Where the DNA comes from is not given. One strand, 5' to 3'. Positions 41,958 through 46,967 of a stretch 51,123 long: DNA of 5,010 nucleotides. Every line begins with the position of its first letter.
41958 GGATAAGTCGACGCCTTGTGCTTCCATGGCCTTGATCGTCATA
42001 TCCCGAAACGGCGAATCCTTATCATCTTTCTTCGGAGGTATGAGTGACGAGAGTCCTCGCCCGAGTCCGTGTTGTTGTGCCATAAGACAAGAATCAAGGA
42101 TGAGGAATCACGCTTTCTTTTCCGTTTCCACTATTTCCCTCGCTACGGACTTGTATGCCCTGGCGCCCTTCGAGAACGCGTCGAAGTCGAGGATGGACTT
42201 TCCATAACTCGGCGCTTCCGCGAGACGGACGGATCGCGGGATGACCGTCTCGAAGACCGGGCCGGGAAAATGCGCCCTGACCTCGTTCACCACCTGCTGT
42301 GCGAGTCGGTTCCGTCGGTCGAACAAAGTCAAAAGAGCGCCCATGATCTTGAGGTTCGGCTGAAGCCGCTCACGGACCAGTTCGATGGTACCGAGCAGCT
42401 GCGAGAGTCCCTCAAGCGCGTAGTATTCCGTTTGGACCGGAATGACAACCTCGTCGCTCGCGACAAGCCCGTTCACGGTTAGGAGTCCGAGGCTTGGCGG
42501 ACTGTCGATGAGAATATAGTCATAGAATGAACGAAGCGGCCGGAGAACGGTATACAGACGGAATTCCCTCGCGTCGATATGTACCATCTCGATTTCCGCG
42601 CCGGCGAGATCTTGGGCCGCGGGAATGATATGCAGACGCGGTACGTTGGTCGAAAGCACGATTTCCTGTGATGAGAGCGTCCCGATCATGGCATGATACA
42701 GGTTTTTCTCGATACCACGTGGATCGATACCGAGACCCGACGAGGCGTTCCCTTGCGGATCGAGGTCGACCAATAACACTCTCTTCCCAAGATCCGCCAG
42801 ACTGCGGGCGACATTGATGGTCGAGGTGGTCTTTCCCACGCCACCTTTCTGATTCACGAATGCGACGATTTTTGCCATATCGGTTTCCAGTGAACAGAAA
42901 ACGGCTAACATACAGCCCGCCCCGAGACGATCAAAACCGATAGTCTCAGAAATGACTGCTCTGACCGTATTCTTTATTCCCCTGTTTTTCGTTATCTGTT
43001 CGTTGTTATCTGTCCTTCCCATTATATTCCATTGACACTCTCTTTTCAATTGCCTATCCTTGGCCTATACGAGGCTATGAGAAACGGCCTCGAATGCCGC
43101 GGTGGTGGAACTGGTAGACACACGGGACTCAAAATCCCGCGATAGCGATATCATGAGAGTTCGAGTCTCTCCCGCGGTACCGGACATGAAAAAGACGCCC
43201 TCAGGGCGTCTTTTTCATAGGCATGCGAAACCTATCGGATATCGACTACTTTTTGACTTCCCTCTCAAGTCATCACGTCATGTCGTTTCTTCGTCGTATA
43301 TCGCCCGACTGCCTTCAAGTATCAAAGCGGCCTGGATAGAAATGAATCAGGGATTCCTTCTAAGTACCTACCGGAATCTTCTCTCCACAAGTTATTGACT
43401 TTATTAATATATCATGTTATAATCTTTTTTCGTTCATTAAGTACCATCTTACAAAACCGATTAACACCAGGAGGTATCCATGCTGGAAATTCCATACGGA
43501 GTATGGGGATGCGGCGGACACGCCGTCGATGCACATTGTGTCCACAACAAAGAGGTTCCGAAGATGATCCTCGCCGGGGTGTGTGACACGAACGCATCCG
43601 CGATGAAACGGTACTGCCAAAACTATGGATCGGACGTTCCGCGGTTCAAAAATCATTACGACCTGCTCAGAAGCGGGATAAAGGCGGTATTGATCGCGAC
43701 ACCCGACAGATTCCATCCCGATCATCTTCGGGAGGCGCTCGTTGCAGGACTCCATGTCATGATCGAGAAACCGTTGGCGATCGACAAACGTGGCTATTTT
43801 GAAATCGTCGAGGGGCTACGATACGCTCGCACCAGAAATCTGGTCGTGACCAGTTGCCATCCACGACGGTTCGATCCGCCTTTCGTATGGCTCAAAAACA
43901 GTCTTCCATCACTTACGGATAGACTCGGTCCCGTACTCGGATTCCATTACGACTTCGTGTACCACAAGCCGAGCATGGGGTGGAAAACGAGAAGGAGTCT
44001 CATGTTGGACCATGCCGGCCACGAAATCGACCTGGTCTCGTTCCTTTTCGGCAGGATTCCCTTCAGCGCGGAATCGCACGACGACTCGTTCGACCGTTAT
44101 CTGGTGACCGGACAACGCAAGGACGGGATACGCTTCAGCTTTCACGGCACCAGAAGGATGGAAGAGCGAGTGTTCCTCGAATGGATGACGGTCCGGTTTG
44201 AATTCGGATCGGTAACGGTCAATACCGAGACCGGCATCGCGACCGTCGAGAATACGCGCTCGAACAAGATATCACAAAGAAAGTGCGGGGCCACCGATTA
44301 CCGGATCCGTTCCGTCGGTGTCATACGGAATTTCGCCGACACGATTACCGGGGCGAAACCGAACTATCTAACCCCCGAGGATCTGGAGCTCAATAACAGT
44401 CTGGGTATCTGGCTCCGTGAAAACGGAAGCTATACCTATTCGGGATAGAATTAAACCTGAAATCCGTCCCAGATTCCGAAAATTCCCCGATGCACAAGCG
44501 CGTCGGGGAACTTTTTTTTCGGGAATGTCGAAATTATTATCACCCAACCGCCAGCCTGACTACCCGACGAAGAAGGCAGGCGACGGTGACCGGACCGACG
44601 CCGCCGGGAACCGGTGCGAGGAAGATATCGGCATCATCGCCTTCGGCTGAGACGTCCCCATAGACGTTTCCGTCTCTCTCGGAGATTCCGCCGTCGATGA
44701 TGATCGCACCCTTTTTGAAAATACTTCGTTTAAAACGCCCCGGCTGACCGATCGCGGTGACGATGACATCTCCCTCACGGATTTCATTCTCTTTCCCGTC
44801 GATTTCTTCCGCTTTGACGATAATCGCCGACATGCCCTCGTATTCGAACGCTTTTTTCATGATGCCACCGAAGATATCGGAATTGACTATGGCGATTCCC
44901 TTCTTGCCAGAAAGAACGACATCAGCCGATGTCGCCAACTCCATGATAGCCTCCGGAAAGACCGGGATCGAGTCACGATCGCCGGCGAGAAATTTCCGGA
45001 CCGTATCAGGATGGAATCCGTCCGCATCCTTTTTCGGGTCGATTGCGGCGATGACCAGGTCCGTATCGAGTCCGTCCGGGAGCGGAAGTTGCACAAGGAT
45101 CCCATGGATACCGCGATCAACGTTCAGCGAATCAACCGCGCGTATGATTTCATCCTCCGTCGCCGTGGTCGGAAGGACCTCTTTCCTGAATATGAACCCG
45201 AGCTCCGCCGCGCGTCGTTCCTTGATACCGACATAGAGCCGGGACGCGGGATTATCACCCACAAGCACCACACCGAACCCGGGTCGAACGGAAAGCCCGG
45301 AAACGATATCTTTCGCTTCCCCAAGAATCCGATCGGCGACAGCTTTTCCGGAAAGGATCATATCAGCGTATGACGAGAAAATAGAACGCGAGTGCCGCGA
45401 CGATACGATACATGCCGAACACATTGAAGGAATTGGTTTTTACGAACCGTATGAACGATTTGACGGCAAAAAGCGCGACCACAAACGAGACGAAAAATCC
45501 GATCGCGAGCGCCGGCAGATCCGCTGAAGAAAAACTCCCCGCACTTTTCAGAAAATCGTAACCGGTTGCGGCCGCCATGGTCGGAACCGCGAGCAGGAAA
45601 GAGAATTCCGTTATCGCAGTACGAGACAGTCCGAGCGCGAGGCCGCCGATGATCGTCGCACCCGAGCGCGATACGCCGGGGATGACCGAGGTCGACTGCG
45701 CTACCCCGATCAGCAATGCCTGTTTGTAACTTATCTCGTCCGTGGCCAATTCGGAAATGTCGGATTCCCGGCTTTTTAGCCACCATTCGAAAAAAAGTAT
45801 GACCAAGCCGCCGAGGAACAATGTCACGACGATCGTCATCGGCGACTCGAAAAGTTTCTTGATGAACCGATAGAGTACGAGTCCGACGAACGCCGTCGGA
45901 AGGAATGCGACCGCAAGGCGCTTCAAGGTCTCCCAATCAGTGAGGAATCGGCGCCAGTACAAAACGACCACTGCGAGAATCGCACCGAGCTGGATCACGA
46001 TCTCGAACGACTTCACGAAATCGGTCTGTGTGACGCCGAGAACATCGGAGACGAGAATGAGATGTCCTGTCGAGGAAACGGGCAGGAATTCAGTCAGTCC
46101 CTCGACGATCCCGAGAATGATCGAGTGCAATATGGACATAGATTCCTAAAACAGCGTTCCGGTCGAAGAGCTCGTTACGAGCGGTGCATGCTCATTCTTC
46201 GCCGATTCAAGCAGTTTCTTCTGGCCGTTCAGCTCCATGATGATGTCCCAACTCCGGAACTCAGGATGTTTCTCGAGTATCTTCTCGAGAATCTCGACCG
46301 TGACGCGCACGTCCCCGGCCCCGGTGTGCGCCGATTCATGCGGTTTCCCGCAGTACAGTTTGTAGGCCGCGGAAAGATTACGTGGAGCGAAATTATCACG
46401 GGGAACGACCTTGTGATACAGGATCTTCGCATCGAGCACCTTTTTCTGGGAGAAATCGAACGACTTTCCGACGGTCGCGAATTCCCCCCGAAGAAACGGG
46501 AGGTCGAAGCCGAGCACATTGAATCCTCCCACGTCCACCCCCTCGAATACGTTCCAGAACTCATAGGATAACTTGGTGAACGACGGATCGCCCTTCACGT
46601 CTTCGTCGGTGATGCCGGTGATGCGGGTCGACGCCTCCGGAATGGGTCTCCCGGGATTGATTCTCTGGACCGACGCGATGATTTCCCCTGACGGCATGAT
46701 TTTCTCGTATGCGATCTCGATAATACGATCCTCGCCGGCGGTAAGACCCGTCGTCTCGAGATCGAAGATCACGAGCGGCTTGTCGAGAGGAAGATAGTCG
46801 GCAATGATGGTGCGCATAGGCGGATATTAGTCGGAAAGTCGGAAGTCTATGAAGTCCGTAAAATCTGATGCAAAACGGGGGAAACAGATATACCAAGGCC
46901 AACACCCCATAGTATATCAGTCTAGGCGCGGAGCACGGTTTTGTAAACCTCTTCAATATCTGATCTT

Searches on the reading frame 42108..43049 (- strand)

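Call 24: search_protein_families(library=pfam, proteins=[window:42108-43049:-], max_evalue=0.001)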
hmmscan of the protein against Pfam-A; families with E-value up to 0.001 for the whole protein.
window:42108-43049:- (313 aa): 8 families
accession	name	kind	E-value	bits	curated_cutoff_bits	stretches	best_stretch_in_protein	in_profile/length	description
PF13614.12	AAA_31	-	1.4e-64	217.8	27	1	60-235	2-177/177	AAA domain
PF01656.29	CbiA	-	1.2e-28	100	25.4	1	62-286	1-125/125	CobQ/CobB/MinD/ParA nucleotide binding domain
PF09140.17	MipZ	-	2.4e-09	37.4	20.7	1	61-215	2-139/262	ATPase MipZ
PF02374.21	ArsA_ATPase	-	1.6e-08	34.6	24.3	1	63-125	4-70/305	Anion-transporting ATPase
PF00142.24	Fer4_NifH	-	2e-08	34.5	25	1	66-102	6-42/271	4Fe-4S iron sulfur cluster binding proteins, NifH/frxC family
PF10609.15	ParA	-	2.6e-08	34.1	27.1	1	59-101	3-45/246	NUBPL iron-transfer P-loop NTPase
PF06564.18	CBP_BcsQ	-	6.7e-08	32.8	21.3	1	61-210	3-150/234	Cellulose biosynthesis protein BcsQ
PF07015.17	VirC1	-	7.6e-05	22.6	24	0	60-97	2-39/231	VirC1 protein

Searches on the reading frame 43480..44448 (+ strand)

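Call 24: search_protein_families(library=pfam, proteins=[window:43480-44448:+], max_evalue=0.001)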
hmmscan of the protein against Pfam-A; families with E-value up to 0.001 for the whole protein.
window:43480-44448:+ (322 aa): 1 family
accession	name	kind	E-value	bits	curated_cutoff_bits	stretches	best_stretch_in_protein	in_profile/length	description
PF01408.29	GFO_IDH_MocA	-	2e-15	58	24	1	6-113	3-109/120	Oxidoreductase family, NAD-binding Rossmann fold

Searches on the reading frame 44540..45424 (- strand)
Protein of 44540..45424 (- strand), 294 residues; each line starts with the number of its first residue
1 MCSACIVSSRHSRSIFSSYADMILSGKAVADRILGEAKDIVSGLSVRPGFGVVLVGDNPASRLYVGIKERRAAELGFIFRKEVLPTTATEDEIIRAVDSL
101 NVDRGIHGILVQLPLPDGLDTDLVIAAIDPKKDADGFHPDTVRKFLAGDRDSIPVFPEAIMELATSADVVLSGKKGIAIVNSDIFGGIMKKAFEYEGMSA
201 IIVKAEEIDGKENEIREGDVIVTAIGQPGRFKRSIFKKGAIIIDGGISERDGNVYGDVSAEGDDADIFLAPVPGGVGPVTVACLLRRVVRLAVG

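Call 24: search_protein_families(library=pfam, proteins=[window:44540-45424:-], max_evalue=0.001)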
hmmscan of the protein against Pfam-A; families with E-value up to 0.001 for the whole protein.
window:44540-45424:- (294 aa): 2 families
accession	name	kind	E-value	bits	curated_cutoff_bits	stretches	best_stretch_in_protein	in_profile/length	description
PF00763.28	THF_DHG_CYH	-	1.4e-30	106.4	32.8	1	24-135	1-115/115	Tetrahydrofolate dehydrogenase/cyclohydrolase, catalytic domain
PF02882.25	THF_DHG_CYH_C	-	1.5e-25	89.9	27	1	139-291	2-155/160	Tetrahydrofolate dehydrogenase/cyclohydrolase, NAD(P)-binding domain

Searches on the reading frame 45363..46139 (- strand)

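Call 100: search_protein_families(library=pfam, proteins=[window:45363-46139:-], max_evalue=0.001)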
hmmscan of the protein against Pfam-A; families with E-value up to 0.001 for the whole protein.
window:45363-46139:- (258 aa): 2 families
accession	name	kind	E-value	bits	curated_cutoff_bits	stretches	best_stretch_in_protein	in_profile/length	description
PF02673.24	BacA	-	1.4e-76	258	33.4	1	7-250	2-256/257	Bacitracin resistance protein BacA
PF01925.25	TauE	-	0.00012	22.2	32.6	1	50-221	44-181/237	Sulfite exporter TauE/SafE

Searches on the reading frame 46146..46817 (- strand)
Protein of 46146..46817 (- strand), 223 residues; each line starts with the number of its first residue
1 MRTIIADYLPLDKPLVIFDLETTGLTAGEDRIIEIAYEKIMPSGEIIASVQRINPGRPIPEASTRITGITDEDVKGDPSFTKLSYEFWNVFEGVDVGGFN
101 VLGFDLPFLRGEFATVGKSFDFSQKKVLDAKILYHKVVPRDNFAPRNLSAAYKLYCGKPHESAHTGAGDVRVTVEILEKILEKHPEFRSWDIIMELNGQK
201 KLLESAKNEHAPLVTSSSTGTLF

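Call 100: search_protein_families(library=pfam, proteins=[window:46146-46817:-], max_evalue=0.001)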
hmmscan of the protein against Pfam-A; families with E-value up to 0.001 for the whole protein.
window:46146-46817:- (223 aa): 1 family
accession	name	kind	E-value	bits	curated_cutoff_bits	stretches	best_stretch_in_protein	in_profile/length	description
PF00929.31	RNase_T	-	3.1e-19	70.5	24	1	16-177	1-164/164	Exonuclease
